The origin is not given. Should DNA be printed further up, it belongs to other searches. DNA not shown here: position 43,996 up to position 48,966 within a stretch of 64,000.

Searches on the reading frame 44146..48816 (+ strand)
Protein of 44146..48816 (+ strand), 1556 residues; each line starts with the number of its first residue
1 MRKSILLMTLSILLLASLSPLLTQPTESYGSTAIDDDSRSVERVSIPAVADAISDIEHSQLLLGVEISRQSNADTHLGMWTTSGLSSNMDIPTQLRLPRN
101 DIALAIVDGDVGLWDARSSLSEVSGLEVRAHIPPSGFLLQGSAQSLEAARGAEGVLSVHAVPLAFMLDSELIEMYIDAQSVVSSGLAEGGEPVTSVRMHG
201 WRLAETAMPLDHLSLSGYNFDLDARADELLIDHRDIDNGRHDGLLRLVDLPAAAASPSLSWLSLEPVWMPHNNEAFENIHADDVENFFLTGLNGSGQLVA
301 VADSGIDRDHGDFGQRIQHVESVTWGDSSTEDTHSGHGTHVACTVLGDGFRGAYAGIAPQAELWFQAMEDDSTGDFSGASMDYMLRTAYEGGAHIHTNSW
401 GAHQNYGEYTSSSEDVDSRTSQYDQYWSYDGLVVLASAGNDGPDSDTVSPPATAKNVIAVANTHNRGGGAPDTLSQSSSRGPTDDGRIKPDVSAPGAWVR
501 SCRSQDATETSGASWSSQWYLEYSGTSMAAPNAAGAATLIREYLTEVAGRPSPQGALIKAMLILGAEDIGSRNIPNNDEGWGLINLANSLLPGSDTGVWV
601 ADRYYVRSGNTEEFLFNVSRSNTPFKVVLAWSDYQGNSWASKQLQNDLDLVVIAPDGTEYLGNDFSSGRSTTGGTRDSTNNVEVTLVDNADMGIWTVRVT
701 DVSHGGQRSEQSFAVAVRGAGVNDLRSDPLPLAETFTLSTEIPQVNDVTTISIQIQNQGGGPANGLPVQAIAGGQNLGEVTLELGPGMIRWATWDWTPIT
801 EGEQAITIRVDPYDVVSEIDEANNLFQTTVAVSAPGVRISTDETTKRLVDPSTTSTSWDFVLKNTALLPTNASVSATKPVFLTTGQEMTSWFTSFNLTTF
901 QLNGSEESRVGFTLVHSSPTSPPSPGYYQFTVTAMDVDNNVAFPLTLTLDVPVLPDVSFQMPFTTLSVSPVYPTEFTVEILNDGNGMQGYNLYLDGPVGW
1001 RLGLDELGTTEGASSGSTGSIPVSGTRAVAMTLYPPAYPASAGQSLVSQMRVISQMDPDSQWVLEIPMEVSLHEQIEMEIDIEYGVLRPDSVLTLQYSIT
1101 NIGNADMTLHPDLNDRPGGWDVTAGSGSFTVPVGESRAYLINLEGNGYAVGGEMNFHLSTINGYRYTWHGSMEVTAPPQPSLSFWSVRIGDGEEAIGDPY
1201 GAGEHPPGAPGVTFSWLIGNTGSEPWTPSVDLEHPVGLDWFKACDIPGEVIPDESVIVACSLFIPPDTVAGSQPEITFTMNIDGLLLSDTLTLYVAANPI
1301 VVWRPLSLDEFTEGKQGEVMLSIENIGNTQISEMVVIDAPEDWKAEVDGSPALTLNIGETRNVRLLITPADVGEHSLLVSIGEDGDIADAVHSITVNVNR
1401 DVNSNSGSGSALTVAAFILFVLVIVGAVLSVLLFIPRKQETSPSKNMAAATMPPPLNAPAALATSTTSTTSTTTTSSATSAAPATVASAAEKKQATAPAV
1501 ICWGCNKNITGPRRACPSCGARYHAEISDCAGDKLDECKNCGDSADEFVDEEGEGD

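Call 6: search_protein_families(library=pfam, proteins=[window:44146-48816:+], max_evalue=0.1)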
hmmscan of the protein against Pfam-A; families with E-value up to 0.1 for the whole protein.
window:44146-48816:+ (1556 aa): 3 families
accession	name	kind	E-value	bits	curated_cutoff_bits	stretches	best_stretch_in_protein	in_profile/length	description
PF00082.27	Peptidase_S8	-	1e-43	150.2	21.8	1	294-582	1-288/288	Subtilase family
PF07705.17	CARDB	-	1.8e-17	63.8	22.7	1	740-827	12-100/101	CARDB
PF10633.15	NPCBM_assoc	-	1.4e-06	28.8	24.4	1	1312-1370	2-61/78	NPCBM-associated, NEW3 domain of alpha-galactosidase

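Call 14: search_protein_families(library=ncbifam, proteins=[window:44146-48816:+], max_evalue=1)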
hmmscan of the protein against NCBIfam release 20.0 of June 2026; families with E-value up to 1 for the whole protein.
window:44146-48816:+ (1556 aa): 7 families
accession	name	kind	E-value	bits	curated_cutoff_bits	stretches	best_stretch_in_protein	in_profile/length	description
TIGR03921.1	T7SS_mycosin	equivalog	2.1e-23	83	278.75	1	293-586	11-281/353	type VII secretion-associated serine protease mycosin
NF040809.1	germ_prot_CspBA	exception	1.8e-12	45.8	1250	2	447-588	395-520/1099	bifunctional germination protease/germinant receptor pseudoprotease CspBA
NF040553.1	SGO_0316_fam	subfamily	3.6e-10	38.2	1400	2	473-553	652-720/1486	SGO_0316/SGO_0317 family LPXTG-anchored serine peptidase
NF040808.2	CspC_non_triad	exception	1.3e-09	37.1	675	1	440-590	413-549/556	bile acid germinant receptor pseudoprotease CspC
NF033595.1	denti_PrtP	equivalog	0.00014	20.6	300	1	491-587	413-499/606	dentilisin complex serine proteinase subunit PrtP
NF033761.1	gliding_GltJ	equivalog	0.006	15.7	450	1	1410-1499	370-467/671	adventurous gliding motility protein GltJ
NF042931.1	SAG1386_EF1546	equivalog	0.074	13.1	80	1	1401-1493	18-110/158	SAG1386/EF1546 family surface-associated protein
